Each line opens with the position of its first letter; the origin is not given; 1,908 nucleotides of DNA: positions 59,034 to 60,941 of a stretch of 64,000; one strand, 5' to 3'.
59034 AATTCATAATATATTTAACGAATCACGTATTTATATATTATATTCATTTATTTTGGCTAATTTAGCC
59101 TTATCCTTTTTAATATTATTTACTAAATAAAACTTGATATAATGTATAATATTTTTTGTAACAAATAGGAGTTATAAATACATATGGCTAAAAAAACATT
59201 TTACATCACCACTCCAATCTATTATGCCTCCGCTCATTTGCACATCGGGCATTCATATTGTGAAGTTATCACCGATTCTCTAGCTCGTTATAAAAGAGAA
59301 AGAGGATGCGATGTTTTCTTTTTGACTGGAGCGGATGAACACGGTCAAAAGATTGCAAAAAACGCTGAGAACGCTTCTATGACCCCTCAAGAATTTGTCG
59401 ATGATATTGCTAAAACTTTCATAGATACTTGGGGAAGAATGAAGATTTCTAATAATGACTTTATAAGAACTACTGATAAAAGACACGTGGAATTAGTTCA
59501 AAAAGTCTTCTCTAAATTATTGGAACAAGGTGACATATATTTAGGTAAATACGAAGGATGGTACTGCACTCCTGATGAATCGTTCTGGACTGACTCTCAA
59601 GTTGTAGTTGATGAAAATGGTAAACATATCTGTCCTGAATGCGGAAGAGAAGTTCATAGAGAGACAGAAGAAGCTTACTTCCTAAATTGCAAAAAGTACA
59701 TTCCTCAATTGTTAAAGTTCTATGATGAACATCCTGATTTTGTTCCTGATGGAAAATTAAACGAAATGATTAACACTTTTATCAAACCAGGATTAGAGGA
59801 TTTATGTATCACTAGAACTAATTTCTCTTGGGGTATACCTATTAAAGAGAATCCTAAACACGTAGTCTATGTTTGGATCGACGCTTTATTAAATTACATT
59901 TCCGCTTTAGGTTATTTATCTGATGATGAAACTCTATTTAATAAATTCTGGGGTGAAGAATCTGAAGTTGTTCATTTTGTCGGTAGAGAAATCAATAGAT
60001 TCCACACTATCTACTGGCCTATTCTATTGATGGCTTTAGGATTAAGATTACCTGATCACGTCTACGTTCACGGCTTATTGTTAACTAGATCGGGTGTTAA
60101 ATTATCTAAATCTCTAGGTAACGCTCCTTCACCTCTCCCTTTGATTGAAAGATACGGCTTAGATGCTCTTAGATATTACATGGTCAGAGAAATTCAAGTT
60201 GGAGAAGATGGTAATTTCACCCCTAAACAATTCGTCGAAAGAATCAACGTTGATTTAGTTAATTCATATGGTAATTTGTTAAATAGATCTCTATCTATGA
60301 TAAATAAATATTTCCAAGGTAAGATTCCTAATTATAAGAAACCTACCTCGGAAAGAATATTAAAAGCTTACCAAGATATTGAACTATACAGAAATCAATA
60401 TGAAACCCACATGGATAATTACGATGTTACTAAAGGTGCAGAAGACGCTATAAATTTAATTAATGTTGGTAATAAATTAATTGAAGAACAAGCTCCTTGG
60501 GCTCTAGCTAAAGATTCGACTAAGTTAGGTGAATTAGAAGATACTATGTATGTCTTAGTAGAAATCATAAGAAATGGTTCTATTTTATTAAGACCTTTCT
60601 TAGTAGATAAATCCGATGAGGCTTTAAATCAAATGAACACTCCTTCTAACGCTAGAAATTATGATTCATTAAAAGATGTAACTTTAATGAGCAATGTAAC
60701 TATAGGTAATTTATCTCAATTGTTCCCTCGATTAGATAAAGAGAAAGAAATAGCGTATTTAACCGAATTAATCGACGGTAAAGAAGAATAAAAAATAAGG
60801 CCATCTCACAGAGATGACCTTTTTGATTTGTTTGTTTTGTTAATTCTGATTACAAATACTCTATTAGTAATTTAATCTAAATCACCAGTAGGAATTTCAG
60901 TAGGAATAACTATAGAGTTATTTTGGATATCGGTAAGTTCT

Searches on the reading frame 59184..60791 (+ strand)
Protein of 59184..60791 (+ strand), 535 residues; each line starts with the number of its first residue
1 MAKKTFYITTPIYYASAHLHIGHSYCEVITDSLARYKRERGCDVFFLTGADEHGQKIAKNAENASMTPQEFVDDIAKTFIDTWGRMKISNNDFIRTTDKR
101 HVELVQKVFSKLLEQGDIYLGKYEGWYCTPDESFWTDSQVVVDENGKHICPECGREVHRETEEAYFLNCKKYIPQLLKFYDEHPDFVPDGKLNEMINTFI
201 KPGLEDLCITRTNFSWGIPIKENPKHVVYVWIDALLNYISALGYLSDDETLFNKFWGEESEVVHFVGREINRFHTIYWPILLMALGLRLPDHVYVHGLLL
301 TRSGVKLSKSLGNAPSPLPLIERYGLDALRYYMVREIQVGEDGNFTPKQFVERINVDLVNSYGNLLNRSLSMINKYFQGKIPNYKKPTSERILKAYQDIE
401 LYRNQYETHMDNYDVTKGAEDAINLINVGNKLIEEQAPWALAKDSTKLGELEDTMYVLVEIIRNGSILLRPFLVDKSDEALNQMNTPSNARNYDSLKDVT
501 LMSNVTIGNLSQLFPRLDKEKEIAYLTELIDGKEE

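Call 66: list_cluster_members(proteins=[window:59184-60791:+, window:55696-58698:+, window:39693-41843:+])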
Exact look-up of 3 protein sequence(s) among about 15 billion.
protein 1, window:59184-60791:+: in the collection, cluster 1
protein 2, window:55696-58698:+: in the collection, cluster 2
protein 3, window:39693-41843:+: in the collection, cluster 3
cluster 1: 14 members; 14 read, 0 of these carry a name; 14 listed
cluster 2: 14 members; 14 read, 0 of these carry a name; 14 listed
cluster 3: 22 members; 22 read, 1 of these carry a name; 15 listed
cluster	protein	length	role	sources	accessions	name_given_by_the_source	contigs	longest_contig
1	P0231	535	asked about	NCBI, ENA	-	-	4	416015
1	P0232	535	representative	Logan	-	-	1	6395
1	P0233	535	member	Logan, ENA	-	-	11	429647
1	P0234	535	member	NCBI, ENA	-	-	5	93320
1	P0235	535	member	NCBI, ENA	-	-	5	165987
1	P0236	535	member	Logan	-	-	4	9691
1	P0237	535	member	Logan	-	-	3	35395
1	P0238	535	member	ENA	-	-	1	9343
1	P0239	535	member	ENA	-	-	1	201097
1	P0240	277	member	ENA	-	-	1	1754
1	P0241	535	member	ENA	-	-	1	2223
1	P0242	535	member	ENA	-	-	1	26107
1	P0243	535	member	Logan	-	-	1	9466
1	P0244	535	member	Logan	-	-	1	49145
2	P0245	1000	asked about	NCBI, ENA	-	-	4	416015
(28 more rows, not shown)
